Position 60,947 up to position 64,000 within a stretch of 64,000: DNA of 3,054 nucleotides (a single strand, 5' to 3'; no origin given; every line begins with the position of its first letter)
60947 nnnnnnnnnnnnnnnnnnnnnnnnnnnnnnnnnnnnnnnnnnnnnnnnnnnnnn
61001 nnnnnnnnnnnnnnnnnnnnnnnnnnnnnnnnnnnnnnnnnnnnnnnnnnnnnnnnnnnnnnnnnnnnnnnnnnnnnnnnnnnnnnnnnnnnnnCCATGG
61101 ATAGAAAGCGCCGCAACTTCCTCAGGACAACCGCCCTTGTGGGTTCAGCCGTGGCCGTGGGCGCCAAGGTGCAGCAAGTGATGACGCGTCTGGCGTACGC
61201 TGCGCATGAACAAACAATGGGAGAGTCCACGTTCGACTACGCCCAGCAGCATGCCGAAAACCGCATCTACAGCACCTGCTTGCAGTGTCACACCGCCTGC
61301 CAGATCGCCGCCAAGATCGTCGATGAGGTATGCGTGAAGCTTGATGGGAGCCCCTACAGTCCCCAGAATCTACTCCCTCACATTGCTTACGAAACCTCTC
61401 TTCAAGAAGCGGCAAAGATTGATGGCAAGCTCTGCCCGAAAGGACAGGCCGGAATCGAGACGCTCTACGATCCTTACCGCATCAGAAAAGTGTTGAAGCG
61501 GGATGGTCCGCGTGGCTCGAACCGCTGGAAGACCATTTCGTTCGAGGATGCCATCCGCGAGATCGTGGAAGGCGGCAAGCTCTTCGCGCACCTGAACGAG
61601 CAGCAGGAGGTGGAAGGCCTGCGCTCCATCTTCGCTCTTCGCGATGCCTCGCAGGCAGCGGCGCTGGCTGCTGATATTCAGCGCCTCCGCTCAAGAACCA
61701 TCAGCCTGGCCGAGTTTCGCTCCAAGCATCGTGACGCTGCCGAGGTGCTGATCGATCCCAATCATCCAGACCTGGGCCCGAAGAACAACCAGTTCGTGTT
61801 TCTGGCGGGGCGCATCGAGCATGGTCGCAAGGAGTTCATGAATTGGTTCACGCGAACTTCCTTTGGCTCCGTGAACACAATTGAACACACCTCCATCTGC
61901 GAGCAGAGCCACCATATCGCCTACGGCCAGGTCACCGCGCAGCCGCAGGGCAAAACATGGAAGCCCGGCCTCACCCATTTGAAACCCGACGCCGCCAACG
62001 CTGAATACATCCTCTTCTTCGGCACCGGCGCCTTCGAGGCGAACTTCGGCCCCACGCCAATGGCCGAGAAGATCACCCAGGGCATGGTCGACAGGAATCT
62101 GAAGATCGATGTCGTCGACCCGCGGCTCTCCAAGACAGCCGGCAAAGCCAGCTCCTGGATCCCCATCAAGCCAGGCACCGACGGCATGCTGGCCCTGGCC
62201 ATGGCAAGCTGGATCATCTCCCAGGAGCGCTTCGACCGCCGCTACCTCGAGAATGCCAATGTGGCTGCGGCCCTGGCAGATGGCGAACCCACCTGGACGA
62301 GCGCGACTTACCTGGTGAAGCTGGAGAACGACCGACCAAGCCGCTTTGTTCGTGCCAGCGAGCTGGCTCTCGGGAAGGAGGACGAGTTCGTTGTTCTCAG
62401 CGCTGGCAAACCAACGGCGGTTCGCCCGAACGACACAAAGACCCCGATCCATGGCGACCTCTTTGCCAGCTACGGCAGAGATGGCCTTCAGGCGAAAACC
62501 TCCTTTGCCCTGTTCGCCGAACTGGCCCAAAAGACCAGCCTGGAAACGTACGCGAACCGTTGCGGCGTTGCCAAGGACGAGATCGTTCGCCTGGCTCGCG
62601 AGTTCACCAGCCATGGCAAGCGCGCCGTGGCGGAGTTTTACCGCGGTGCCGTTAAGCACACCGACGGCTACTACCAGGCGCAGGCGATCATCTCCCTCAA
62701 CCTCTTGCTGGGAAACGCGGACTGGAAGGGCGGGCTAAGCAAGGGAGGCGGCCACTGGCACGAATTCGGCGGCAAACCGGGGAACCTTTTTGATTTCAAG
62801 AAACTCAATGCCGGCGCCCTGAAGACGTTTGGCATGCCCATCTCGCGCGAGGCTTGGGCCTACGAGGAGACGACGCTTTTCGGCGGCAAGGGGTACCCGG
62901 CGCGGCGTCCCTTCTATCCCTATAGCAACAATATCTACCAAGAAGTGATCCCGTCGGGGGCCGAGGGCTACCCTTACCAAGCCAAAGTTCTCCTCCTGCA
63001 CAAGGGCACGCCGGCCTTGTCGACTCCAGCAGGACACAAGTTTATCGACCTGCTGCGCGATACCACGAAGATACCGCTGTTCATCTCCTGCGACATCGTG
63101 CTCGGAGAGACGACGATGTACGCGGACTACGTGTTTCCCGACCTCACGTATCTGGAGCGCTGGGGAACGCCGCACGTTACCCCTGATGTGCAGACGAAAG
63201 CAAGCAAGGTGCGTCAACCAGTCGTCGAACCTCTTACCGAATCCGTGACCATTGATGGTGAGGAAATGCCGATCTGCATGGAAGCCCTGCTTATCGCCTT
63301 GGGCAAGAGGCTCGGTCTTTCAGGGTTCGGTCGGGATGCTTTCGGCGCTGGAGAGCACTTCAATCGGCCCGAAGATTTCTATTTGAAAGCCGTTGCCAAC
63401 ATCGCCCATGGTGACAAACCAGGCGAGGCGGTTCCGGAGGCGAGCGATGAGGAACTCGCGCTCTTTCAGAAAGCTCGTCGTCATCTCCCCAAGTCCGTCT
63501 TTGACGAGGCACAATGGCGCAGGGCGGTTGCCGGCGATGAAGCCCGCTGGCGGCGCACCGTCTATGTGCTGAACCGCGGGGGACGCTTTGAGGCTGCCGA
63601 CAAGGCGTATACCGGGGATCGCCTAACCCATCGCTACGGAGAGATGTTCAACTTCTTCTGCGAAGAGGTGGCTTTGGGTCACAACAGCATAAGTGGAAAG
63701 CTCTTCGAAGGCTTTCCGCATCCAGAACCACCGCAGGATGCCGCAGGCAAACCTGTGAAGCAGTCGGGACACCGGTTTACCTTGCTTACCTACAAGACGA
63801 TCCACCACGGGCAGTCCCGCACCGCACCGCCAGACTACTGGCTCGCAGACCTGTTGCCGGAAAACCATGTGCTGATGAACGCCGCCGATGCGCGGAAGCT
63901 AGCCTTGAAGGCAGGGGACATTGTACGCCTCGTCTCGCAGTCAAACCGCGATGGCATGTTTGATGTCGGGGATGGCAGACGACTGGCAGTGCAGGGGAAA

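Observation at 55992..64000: TtrA/SrdA-like respiratory molybdoenzyme operon back-to-back with arsR-acr3-arsC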

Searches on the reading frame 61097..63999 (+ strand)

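Call 5: search_protein_families(library=pfam, proteins=[window:61097-63999:+])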
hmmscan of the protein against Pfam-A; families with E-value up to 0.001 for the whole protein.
window:61097-63999:+ (967 aa): 3 families
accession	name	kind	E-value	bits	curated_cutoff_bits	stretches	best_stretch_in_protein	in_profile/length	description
PF00384.28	Molybdopterin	-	2e-14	53.9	24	1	259-696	72-324/353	Molybdopterin oxidoreductase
PF04879.21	Molybdop_Fe4S4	-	9.4e-06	26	22.7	1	57-125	4-55/55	Molybdopterin oxidoreductase Fe4S4 domain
PF01568.27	Molydop_binding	-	0.00034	21.1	26.8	1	894-948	1-55/110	Molydopterin dinucleotide binding domain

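Call 6: search_protein_families(library=ncbifam, proteins=[window:61097-63999:+])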
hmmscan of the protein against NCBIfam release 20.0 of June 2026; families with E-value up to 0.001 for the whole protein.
window:61097-63999:+ (967 aa): 20 families
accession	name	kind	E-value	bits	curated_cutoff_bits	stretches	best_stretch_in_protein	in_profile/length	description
NF011567.1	PRK14991.1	equivalog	1.4e-136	456.8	1750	2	215-947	205-931/1022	tetrathionate reductase subunit TtrA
NF012032.0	PRK15488.1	equivalog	2.8e-60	204.2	694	3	469-716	283-513/759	thiosulfate reductase PhsA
TIGR02166.1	dmsA_ynfE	subfamily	1.6e-30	105.9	777.7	2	298-389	208-300/794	DMSO/selenate family reductase complex A subunit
NF041714.1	arsenate_red_ArrA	equivalog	1.8e-28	99.2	1600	2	231-373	151-281/848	arsenate respiratory reductase molybdopterin-containing subunit ArrA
TIGR01591.1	Fdh-alpha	equivalog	4.5e-25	87.8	666.25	2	299-386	153-236/672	formate dehydrogenase subunit alpha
TIGR03479.1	DMSO_red_II_alp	subfamily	2.1e-22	79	984.75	2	336-716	255-629/913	molybdopterin-dependent oxidoreductase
NF041783.2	mnquin_red_QrcB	equivalog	7.1e-22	77.3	440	1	291-377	192-281/695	menaquinone reductase molybdopterin-binding-like subunit QrcB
NF011566.1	PRK14990.1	exception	5e-19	67.8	1600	2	298-389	228-320/814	dimethylsulfoxide reductase subunit A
NF041884.1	selenate_YnfF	exception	1e-17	63.4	1650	1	298-388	208-299/798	selenate/tellurate reductase subunit YnfF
NF041885.1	selenate_YnfE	exception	2.6e-17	61.9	1675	1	298-389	215-307/805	selenate/tellurate reductase subunit YnfE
NF047855.1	AssmNtatRedNasC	equivalog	1.7e-14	53.1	1100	1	291-387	170-262/708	assimilatory nitrate reductase catalytic subunit NasC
TIGR01553.1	formate-DH-alph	equivalog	2.2e-13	48.9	814.2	1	297-393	217-309/1009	formate dehydrogenase-N subunit alpha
NF041513.1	formate_DH_Act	exception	5.9e-13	47.5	1400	1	289-393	200-300/1067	formate dehydrogenase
NF041323.1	Nitr_red_NasA_Halo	equivalog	3.9e-08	32.3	1000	1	322-388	170-236/673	assimilatory nitrate reductase NasA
NF010055.0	PRK13532.1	equivalog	7.5e-08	31.1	904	0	333-542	236-400/830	nitrate reductase catalytic subunit NapA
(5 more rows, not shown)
